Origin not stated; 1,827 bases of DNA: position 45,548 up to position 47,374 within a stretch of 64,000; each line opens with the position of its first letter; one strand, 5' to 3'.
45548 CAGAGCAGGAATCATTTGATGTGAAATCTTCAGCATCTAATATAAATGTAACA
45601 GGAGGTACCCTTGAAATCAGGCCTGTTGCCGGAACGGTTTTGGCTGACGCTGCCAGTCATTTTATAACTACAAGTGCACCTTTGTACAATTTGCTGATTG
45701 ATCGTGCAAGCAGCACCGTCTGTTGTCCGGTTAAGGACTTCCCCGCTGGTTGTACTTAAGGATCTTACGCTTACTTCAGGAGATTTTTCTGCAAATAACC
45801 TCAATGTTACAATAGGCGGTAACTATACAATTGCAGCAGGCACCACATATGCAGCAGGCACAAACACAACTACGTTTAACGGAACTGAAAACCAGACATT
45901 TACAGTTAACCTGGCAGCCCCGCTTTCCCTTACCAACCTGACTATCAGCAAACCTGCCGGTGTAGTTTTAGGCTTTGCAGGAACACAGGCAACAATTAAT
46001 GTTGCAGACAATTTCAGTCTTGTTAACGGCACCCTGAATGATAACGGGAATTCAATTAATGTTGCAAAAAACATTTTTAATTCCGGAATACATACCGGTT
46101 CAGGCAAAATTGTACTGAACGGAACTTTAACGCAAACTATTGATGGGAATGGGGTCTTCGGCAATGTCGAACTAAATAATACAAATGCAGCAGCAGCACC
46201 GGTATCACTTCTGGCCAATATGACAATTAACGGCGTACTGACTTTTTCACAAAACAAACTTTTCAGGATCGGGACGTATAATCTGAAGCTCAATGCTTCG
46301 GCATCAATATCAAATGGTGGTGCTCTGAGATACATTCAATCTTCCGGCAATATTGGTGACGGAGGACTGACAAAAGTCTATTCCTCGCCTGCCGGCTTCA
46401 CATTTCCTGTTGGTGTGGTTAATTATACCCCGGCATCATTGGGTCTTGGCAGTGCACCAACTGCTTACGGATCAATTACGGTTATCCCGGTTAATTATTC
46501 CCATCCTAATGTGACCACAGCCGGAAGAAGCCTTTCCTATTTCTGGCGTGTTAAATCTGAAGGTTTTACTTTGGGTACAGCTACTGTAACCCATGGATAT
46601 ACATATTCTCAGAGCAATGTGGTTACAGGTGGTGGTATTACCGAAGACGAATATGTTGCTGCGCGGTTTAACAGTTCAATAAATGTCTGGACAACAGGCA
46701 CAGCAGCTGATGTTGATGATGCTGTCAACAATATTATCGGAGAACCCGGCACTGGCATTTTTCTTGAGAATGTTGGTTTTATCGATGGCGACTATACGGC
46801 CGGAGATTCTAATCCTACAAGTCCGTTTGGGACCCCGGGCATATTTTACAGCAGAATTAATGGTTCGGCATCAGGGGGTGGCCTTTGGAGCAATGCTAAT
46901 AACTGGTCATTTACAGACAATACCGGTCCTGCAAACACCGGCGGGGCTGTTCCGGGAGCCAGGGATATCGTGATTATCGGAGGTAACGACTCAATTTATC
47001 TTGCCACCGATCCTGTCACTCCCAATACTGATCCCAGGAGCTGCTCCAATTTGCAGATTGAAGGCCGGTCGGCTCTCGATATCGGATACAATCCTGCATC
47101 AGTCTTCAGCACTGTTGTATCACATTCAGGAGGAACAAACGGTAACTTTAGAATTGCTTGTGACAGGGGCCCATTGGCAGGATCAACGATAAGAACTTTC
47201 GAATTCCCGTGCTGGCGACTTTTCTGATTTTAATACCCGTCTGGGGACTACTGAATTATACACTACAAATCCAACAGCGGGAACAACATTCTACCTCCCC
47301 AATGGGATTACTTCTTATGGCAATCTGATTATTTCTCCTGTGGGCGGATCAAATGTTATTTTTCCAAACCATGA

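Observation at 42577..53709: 11.1-kb giant adhesin gene: about 930-aa super-repeats and a T9SS tail, split into 11 ORFs that rejoin seamlessly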

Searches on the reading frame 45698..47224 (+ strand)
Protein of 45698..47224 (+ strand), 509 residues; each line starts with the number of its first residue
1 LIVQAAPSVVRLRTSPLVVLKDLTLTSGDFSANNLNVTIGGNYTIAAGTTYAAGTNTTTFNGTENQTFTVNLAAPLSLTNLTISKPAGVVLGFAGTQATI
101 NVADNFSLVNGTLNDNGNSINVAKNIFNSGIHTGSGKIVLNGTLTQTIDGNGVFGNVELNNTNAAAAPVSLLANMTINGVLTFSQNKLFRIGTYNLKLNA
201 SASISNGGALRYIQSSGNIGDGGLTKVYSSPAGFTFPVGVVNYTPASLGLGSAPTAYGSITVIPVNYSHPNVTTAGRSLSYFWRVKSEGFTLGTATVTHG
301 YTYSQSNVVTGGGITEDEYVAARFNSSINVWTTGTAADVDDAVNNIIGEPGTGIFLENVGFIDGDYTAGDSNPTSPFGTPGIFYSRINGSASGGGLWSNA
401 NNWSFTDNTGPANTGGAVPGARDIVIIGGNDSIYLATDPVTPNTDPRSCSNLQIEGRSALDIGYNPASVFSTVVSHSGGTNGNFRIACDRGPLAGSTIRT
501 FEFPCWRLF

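Call 5: search_protein_families(library=pfam, proteins=[window:45698-47224:+], max_evalue=0.01)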
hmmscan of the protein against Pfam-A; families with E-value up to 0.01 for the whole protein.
window:45698-47224:+ (509 aa): 0 families

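Call 7: search_protein_families(library=ncbifam, proteins=[window:45698-47224:+], max_evalue=0.1)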
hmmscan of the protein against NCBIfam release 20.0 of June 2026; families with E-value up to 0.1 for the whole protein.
window:45698-47224:+ (509 aa): 0 families

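Call 91: search_protein_representatives(protein=window:45725-47209:+)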
Query: 495 residues. Proteins with E-value up to 0.001 (for the whole library): 585; up to 1e-10: 469; up to 1e-30: 280. The best 150 are listed.
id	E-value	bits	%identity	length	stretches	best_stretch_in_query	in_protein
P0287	1.7e-203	693.2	66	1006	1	1-495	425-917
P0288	1.3e-201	686.9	47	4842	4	1-494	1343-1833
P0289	5.0e-200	681.7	50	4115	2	1-479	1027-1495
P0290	1.8e-197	673.3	48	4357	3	6-479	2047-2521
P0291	4.8e-196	668.6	50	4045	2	1-480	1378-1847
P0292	9.1e-190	647.9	40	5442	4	1-495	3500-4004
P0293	1.8e-184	630.4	52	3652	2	2-484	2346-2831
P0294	1.1e-180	618.0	48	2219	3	6-480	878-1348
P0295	2.3e-177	607.0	48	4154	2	1-495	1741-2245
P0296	7.9e-172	588.7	47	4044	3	1-480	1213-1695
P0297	3.8e-171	586.5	47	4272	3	6-479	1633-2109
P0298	7.2e-171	585.6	50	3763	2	1-479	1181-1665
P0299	1.3e-163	561.6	47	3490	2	2-492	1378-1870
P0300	2.1e-163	560.9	40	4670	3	6-495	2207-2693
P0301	4.2e-163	560.0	45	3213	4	1-479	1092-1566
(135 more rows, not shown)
